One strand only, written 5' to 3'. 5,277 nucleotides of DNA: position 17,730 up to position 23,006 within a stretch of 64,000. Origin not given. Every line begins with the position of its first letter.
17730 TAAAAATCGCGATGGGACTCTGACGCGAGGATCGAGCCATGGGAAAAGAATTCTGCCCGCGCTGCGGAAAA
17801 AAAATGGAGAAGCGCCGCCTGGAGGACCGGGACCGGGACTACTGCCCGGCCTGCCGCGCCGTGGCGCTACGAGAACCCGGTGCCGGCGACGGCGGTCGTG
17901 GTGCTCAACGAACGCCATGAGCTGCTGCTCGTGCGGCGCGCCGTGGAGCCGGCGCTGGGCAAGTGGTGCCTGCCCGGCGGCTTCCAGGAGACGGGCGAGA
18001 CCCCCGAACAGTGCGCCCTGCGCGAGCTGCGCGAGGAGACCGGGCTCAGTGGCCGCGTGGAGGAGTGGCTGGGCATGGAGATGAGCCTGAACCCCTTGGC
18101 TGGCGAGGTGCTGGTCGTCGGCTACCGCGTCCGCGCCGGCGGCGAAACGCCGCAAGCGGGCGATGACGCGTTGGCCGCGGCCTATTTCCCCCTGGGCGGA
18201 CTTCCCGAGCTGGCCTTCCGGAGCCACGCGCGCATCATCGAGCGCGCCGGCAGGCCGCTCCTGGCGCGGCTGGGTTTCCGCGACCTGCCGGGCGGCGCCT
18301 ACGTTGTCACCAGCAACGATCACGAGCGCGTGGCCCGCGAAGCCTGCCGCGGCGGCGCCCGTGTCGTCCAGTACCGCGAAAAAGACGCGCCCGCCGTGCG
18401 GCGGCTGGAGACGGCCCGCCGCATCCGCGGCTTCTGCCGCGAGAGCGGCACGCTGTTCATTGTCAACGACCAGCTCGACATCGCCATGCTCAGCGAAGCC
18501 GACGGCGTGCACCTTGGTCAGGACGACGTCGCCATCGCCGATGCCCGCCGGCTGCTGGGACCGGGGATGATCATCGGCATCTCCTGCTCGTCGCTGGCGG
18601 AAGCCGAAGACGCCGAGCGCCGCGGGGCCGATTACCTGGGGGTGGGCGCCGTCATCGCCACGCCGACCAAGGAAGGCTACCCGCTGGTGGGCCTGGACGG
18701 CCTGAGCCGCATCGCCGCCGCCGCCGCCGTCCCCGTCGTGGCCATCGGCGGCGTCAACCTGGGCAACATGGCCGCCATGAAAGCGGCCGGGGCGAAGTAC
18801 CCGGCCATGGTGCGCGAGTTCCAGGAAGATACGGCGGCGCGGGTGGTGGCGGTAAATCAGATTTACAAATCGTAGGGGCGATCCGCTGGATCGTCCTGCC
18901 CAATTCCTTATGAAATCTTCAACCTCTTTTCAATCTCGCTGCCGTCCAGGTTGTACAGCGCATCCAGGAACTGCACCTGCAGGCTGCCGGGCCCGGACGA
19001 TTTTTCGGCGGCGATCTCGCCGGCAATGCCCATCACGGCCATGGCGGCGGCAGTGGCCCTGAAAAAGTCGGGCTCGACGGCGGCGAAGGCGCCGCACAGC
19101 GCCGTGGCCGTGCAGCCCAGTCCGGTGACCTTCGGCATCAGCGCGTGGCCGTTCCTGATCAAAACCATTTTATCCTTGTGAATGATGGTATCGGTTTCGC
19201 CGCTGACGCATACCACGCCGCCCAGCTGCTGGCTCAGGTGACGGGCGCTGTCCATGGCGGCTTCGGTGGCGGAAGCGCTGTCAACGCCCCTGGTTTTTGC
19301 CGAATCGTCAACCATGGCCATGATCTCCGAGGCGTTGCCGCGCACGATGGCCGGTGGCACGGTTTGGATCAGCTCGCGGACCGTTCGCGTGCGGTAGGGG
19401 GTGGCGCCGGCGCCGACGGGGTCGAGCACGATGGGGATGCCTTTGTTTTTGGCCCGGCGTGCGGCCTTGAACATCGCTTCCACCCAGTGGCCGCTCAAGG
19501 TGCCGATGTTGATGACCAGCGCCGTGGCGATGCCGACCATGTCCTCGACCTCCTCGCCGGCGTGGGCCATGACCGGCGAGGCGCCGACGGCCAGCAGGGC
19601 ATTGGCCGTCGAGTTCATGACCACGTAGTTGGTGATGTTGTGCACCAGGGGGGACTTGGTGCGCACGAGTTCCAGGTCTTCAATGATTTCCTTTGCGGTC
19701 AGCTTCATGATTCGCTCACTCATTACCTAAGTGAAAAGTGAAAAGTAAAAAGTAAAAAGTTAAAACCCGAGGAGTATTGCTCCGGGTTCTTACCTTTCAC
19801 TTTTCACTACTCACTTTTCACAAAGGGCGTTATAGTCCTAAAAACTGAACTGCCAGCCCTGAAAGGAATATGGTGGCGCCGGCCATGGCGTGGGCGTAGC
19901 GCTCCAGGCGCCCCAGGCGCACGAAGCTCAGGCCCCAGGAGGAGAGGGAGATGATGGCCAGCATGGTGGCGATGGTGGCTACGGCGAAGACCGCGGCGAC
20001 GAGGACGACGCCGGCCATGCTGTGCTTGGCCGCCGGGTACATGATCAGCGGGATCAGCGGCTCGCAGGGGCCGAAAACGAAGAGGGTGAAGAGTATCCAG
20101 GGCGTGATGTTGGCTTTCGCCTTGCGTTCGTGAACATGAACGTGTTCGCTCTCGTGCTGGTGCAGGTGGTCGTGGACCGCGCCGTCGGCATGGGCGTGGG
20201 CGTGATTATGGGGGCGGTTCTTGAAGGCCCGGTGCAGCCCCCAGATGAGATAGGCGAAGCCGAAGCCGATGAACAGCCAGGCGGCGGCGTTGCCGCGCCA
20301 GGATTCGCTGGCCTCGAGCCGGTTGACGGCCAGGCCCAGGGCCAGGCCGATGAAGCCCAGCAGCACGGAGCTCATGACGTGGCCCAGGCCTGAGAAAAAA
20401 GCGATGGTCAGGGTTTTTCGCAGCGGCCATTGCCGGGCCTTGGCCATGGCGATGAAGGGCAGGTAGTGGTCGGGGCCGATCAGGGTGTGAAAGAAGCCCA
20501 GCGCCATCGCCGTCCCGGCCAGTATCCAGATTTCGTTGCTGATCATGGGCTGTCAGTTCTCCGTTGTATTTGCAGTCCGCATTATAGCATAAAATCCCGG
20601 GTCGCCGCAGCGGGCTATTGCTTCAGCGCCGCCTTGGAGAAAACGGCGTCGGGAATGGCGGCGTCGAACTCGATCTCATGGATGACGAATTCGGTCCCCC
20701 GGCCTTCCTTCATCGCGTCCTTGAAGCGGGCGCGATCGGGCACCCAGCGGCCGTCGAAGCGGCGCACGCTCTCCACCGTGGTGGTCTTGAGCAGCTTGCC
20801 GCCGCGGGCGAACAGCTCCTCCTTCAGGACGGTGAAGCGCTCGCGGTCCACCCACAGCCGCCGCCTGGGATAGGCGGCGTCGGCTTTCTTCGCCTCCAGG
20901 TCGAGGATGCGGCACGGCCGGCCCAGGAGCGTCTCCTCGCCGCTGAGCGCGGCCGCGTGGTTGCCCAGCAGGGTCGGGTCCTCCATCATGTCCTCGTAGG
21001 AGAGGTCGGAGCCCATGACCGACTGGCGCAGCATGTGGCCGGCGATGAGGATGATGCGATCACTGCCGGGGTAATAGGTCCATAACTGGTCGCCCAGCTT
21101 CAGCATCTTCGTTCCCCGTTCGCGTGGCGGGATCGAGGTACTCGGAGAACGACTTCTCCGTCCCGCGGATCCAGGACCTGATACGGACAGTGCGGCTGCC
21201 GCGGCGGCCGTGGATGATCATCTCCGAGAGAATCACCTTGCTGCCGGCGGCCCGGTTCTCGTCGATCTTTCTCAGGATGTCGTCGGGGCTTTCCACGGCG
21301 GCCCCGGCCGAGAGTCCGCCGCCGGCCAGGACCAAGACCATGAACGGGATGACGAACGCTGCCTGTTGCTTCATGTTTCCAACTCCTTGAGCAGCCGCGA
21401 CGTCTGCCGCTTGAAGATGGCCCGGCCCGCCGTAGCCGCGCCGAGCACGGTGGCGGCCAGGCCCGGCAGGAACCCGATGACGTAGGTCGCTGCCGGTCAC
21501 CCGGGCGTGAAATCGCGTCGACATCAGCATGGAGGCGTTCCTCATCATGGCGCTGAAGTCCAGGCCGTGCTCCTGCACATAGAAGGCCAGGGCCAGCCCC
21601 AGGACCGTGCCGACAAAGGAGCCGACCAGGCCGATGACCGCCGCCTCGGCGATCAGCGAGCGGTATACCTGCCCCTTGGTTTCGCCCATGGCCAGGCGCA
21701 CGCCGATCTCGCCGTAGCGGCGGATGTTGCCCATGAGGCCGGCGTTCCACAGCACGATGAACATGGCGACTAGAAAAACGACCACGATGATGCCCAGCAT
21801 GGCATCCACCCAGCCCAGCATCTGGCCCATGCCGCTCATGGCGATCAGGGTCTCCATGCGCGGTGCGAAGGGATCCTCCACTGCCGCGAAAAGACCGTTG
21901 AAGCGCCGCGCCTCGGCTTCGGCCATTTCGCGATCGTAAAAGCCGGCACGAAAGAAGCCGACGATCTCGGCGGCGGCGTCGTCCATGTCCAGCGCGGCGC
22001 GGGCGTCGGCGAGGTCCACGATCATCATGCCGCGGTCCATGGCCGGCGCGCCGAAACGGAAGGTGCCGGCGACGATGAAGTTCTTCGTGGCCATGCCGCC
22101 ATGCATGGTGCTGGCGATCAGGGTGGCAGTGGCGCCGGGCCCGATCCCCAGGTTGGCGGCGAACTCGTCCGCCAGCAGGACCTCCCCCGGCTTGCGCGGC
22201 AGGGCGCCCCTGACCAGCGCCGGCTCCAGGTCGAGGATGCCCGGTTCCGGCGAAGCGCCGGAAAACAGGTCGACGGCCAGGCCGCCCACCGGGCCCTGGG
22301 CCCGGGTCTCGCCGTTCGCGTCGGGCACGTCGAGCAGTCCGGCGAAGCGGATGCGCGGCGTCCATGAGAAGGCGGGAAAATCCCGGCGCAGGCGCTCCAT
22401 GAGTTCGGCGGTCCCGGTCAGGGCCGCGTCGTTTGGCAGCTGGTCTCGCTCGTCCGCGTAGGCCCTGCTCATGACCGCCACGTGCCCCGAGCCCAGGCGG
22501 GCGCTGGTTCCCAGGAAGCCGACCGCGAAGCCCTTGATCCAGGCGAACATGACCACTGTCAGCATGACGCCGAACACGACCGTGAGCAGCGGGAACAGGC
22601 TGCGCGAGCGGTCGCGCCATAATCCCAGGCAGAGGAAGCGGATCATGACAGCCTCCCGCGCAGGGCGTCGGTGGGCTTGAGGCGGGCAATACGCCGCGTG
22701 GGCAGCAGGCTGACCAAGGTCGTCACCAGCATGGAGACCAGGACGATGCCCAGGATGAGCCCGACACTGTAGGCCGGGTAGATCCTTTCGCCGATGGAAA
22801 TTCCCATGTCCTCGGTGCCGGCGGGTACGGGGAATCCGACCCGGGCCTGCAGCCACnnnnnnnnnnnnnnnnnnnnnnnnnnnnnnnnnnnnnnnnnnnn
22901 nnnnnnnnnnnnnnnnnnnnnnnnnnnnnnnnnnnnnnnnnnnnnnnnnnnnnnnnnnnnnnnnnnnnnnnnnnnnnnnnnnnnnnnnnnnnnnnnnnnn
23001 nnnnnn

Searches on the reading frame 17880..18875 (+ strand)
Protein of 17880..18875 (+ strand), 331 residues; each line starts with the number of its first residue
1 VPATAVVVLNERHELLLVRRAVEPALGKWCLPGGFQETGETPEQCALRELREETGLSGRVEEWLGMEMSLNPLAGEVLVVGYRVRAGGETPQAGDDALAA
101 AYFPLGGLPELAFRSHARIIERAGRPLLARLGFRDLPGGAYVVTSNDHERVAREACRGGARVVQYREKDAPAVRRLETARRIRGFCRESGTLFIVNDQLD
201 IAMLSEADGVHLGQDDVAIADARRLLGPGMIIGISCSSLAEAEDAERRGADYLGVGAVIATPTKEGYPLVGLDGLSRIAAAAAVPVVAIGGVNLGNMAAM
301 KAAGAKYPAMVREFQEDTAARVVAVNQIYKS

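Call 17: search_protein_families(library=pfam, proteins=[window:17880-18875:+], max_evalue=0.001)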
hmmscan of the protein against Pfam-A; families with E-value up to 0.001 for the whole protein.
window:17880-18875:+ (331 aa): 2 families
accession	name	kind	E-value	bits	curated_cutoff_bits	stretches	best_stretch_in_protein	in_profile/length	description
PF02581.23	TMP-TENI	-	7.8e-58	195.2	27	1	142-313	3-179/180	Thiamine monophosphate synthase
PF00293.34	NUDIX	-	3.9e-22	79.1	21.1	1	2-120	4-131/134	NUDIX domain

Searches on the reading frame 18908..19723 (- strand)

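Call 17: search_protein_families(library=pfam, proteins=[window:18908-19723:-], max_evalue=0.001)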
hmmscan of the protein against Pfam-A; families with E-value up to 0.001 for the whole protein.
window:18908-19723:- (271 aa): 2 families
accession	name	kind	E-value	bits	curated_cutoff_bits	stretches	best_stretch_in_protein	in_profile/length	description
PF02110.20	HK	-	2.7e-82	276.3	27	1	17-260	1-245/247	Hydroxyethylthiazole kinase family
PF01256.23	Carb_kinase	-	2.5e-08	34.1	27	1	35-243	32-228/242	NAD(P)H-hydrate dehydratase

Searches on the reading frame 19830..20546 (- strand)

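Call 17: search_protein_families(library=pfam, proteins=[window:19830-20546:-], max_evalue=0.001)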
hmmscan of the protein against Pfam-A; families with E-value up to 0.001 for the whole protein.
window:19830-20546:- (238 aa): 1 family
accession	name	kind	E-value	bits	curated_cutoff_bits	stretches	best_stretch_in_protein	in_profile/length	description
PF13386.12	DsbD_2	-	1.7e-07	31.8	24.9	1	43-228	30-195/199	Cytochrome C biogenesis protein transmembrane region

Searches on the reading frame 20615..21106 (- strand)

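Call 59: search_protein_families(library=pfam, proteins=[window:20615-21106:-], max_evalue=0.1)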
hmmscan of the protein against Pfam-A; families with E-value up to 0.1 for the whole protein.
window:20615-21106:- (163 aa): 2 families
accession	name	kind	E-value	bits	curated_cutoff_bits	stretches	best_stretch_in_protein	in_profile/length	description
PF17131.11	LolA_like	-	4.8e-48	163.7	30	1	1-163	20-184/184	Outer membrane lipoprotein-sorting protein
PF03888.20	MucB_RseB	-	0.0014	18.7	22.3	1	40-114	95-163/178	MucB/RseB N-terminal domain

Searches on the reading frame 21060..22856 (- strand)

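Call 17: search_protein_families(library=pfam, proteins=[window:21060-22856:-], max_evalue=0.001)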
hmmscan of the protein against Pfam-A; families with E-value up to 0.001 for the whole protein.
window:21060-22856:- (598 aa): 2 families
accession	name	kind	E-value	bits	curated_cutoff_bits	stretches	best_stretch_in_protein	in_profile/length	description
PF02687.27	FtsX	-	1.1e-11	45.2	25.5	1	356-436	2-86/120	FtsX-like permease C-terminal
PF12704.14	MacB_PCD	-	2.7e-06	28.3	27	1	90-289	5-180/207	MacB-like periplasmic core domain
